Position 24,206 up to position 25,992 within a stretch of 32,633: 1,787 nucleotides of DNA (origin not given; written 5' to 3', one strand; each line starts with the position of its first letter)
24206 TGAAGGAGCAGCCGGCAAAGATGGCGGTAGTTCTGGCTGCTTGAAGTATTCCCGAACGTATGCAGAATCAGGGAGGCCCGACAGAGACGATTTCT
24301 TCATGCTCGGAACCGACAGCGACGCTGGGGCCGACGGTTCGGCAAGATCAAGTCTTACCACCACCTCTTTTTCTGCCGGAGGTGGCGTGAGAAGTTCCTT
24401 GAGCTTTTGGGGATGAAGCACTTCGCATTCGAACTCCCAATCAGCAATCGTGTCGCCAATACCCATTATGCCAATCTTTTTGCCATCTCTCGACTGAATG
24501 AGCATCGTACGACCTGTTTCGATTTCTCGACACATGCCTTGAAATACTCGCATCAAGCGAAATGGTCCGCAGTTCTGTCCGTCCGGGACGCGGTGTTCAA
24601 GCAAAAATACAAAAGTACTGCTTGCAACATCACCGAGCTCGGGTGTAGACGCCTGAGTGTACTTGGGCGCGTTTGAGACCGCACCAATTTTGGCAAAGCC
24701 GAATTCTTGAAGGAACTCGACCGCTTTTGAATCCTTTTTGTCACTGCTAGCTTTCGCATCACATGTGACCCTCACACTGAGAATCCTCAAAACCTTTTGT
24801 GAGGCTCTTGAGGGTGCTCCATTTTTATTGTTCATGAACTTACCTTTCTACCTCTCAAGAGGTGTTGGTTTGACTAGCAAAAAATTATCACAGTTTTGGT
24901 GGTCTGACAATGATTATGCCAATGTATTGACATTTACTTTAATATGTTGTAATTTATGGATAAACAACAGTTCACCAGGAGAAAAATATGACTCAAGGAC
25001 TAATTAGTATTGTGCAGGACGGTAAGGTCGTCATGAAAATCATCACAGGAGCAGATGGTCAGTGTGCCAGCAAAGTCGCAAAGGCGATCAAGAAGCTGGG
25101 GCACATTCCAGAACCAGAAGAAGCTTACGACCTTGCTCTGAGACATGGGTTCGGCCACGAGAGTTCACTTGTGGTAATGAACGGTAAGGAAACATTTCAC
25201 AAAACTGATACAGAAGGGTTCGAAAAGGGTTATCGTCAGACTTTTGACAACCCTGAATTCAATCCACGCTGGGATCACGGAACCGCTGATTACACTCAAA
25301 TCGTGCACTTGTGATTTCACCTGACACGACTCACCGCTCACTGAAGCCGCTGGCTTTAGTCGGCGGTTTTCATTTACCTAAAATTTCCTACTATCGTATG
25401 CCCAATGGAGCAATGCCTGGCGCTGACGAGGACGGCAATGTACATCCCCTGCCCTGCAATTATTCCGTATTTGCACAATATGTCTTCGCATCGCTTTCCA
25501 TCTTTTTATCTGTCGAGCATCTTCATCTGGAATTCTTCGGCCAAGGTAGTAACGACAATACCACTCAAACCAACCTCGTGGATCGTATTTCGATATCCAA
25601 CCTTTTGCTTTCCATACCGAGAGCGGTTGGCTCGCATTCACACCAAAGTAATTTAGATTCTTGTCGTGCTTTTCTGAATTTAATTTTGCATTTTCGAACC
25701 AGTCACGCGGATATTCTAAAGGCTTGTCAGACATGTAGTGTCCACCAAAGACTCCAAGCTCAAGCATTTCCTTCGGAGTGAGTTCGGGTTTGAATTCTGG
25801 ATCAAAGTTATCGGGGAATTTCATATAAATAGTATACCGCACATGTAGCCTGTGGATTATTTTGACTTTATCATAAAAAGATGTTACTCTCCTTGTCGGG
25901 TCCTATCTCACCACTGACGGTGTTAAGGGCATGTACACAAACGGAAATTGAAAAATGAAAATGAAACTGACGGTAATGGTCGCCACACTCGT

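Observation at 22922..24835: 637-aa protein with a ParB-like HTH and two more DnaA-domain-IV-like modules, a possible paralogue set with the sigma-like gene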

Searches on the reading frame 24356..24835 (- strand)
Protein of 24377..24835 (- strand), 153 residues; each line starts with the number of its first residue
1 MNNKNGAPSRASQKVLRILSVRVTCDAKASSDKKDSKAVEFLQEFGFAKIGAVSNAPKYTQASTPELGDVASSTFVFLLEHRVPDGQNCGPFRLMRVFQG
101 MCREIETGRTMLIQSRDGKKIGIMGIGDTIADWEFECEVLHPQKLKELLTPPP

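Call 22: search_protein_families(library=pfam, proteins=[window:24377-24835:-], max_evalue=10)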
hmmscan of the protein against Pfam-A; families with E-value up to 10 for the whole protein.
seq(153 aa): 0 families

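Call 50: search_solved_structures(query=A7, max_evalue=10, show_alignments=1)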
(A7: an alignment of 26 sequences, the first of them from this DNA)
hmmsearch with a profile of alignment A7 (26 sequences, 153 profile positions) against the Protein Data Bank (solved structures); distinct sequences matched with E-value up to 10: 6.
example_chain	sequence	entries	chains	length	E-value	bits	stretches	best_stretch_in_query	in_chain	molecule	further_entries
6lqs_M4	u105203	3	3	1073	0.14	14.9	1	7-116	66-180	ATP-dependent RNA helicase DOB1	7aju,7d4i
4qu4_A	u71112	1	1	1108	0.15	14.8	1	7-116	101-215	ATP-dependent RNA helicase DOB1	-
6ft6_MM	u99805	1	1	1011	1.1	11.9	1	54-116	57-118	ATP-dependent RNA helicase DOB1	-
4u4c_A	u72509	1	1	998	1.1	11.9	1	54-116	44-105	ATP-dependent RNA helicase DOB1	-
5ooq_A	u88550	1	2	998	1.2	11.9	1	54-116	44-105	ATP-dependent RNA helicase DOB1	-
2xgj_A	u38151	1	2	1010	1.2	11.9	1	54-116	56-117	ATP-DEPENDENT RNA HELICASE DOB1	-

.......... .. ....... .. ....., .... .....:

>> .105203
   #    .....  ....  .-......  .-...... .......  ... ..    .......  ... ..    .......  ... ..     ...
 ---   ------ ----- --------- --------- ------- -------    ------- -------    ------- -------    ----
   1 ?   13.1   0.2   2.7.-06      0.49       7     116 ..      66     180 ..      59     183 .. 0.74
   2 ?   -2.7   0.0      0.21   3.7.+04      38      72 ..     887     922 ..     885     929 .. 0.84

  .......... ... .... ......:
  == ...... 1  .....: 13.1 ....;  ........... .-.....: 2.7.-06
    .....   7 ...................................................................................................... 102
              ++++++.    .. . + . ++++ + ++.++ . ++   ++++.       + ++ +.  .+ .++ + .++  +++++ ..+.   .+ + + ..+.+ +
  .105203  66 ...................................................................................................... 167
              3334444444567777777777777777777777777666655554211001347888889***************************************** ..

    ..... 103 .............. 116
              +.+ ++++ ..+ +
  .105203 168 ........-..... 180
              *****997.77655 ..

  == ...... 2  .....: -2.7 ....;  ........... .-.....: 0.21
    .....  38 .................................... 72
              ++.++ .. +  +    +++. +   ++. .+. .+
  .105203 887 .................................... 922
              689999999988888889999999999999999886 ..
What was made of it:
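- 24386..24835 (-): N-domain, aa 1-150: family-defining beta-rich domain with 8 strands and 2 helices, fold unassigned. No Pfam hit and no PDB sequence hit (calls 22, 50).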

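Call 52: predict_structure(alignment_id=A7)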
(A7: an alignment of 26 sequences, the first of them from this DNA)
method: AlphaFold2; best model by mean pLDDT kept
length: 160 residues; sequences in the alignment: 26
mean_pLDDT: 88.4   pTM: 0.81
mean pLDDT of the five models: 88.4, 88.2, 87.0, 87.0, 86.4
residues with pLDDT >= 90: 105; 70-90: 37; 50-70: 17; < 50: 1
segments of 3 or more residues with pLDDT < 50: none
pLDDT, mean of each block of 10 residues (from residue 1): 59 91 77 78 96 91 89 90 89 96 97 93 96 96 93 83
secondary structure, 60 per line:
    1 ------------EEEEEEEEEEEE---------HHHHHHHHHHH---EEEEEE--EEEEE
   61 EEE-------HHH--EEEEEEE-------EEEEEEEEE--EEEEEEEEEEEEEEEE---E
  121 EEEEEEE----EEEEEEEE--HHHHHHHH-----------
elements in order: E13-24 H34-44 E48-53 E56-63 E76-82 E90-98 E101-116 E120-127 E132-139 H142-149
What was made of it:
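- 24386..24835 (-): AF2 model has pLDDT 88.4 and pTM 0.81 (call 52).
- On Unnamed N-domain family (this work; 43 representatives): Confident model (call 52).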

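Call 56: fold_search(model_id=the predicted structure, library=pdb)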
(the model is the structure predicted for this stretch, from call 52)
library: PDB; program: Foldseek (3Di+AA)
matches with E <= 10: 503; with E <= 0.001: 0
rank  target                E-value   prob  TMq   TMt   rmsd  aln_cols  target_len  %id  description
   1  9dc4_B                2.2e-02  0.87  0.35  0.14   7.7       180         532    9  Transferrin Binding Protein A in complex with transferrin binding protein B, transferrin and globular domain of TonB (released 2026-03-04)
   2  9pa8_B                1.1e-01  0.63  0.36  0.14   7.5       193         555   10  NmTbpB and Tf protein complex (released 2026-03-04)
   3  4qq1_B                1.2e-01  0.72  0.37  0.16   6.8       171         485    8  Crystal structure of the isotype 1 Transferrin binding protein B (TbpB) from serogroup B Neisseria meningitidis (released 2015-04-01)
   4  4u9c_A                1.5e-01  0.60  0.35  0.23   7.0       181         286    7  STRUCTURE OF THE LBPB N-LOBE FROM NEISSERIA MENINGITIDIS (released 2014-10-22)
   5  2dc4_A                1.7e-01  0.21  0.24  0.24  14.4       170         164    6  Structure of PH1012 protein from Pyrococcus Horikoshii OT3 (released 2006-06-28)
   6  2cdq_A                1.7e-01  0.16  0.22  0.09  12.9       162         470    9  Crystal structure of Arabidopsis thaliana aspartate kinase complexed with lysine and S- adenosylmethionine (released 2006-05-30)
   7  1yem_A                1.8e-01  0.18  0.23  0.23  14.7       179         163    8  Conserved hypothetical protein Pfu-838710-001 from Pyrococcus furiosus (released 2005-01-11)
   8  9nhq_B                2.2e-01  0.44  0.34  0.13   8.7       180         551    8  The cryo-EM structure of NmTbpA and NmTbpB in a complex (released 2026-03-04)
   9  3tvi_G                2.2e-01  0.16  0.23  0.10  12.8       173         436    7  Crystal structure of Clostridium acetobutylicum aspartate kinase (CaAK): An important allosteric enzyme for industrial (released 2011-11-09)
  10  5a68                  2.2e-01  0.14  0.24  0.20  15.1       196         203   10  Crystal structure of the AtTTM3 product complex with two orthophosphates and manganese ions (form B) (released 2015-08-05)
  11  3n10_A                2.3e-01  0.25  0.27  0.25  14.9       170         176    9  Product complex of adenylate cyclase class IV (released 2010-06-23)
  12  1bci                  2.3e-01  0.16  0.21  0.25  13.5       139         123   12  C2 DOMAIN OF CYTOSOLIC PHOSPHOLIPASE A2, NMR, MINIMIZED AVERAGE STRUCTURE (released 1998-11-25)
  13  4u9c_B                2.6e-01  0.47  0.33  0.21   7.4       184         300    9  STRUCTURE OF THE LBPB N-LOBE FROM NEISSERIA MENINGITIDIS (released 2014-10-22)
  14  3ve1_C                2.7e-01  0.38  0.34  0.14   9.3       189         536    9  The 2.9 angstrom crystal structure of Transferrin binding protein B (TbpB) from serogroup B M982 Neisseria meningitidi (released 2012-02-22)
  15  3c1n_A                2.9e-01  0.18  0.23  0.10  14.3       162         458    6  Crystal Structure of Allosteric Inhibition Threonine-sensitive Aspartokinase from Methanococcus jannaschii with L-thre (released 2008-03-25)
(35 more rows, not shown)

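Call 64: fold_search(model_id=the predicted structure, library=viral)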
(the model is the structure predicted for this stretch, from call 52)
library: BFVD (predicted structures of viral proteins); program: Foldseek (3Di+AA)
matches with E <= 10: 462; with E <= 0.001: 0
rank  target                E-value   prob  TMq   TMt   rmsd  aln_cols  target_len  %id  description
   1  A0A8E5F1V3            3.4e-02  0.30  0.23  0.10  14.5       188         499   13  (no name in the UniProt tables at hand)
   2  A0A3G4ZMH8            7.2e-02  0.21  0.21  0.20  14.5       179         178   11  Uncharacterized protein [Terrestrivirus sp.]
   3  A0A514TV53            3.7e-01  0.13  0.23  0.10  15.3       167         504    8  Putative CytH-like phosphatase [Aeromonas phage D3]
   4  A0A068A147            3.7e-01  0.11  0.17  0.19  14.0       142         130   13  (no name in the UniProt tables at hand)
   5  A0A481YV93            4.3e-01  0.16  0.19  0.19  11.5       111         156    7  Uncharacterized protein [Marseillevirus LCMAC102]
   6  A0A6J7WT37            4.3e-01  0.15  0.26  0.24  15.5       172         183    9  CYTH domain containing protein [uncultured Caudovirales phage]
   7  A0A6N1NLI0            5.4e-01  0.03  0.12  0.08  18.1       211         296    9  Putative orfan [Tupanvirus soda lake]
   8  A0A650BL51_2          5.7e-01  0.08  0.20  0.04  22.1       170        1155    8  Orf1a polyprotein [Botrylloides leachii nidovirus]
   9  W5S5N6                5.7e-01  0.06  0.19  0.14  19.9       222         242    8  Uncharacterized protein [Pithovirus sibericum]
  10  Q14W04                5.7e-01  0.06  0.17  0.14  17.6       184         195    8  ORF102 [Ranid herpesvirus 2]
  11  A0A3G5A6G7            5.7e-01  0.05  0.15  0.07  15.9       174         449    7  Proliferating cell nuclear antigen [Homavirus sp.]
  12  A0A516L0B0            6.0e-01  0.16  0.25  0.29  12.8       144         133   10  (no name in the UniProt tables at hand)
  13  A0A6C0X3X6            6.0e-01  0.04  0.15  0.07  17.7       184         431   12  (no name in the UniProt tables at hand)
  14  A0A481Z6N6            6.3e-01  0.30  0.33  0.28   9.4       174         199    7  Transmembrane protein [Pithovirus LCPAC202]
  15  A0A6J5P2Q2            6.3e-01  0.04  0.15  0.07  16.5       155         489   11  Uncharacterized protein [uncultured Caudovirales phage]
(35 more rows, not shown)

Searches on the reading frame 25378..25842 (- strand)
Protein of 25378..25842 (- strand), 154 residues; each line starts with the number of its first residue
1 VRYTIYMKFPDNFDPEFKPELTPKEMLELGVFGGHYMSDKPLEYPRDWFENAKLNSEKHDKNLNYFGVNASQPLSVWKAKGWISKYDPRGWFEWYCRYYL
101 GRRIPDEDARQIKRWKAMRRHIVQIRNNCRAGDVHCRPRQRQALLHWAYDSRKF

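Call 9: search_protein_families(library=pfam, proteins=[window:25378-25842:-], max_evalue=0.01)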
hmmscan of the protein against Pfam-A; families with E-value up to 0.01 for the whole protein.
window:25378-25842:- (154 aa): 0 families

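Call 51: search_protein_families(library=phrogs, proteins=[window:25378-25842:-], max_evalue=0.01)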
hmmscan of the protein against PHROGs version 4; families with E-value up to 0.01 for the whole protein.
window:25378-25842:- (154 aa): 0 families

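Call 80: search_protein_families(library=pfam, proteins=[window:25378-25842:-], max_evalue=10)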
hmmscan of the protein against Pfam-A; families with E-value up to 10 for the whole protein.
window:25378-25842:- (154 aa): 0 families

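Call 81: search_solved_structures(query=window:25378-25842:-, max_evalue=10)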
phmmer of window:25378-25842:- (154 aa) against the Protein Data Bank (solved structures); distinct sequences matched with E-value up to 10: 1.
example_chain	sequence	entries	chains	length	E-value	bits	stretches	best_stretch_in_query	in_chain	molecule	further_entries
7ung_K1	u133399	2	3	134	0.4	13.8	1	48-82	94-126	Protein FAM183A | Cilia- and flagella-associated protein 144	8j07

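Call 82: search_protein_families(library=padloc, proteins=[window:25378-25842:-], max_evalue=0.01)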
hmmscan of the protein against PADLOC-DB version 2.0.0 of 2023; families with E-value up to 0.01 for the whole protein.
window:25378-25842:- (154 aa): 0 families
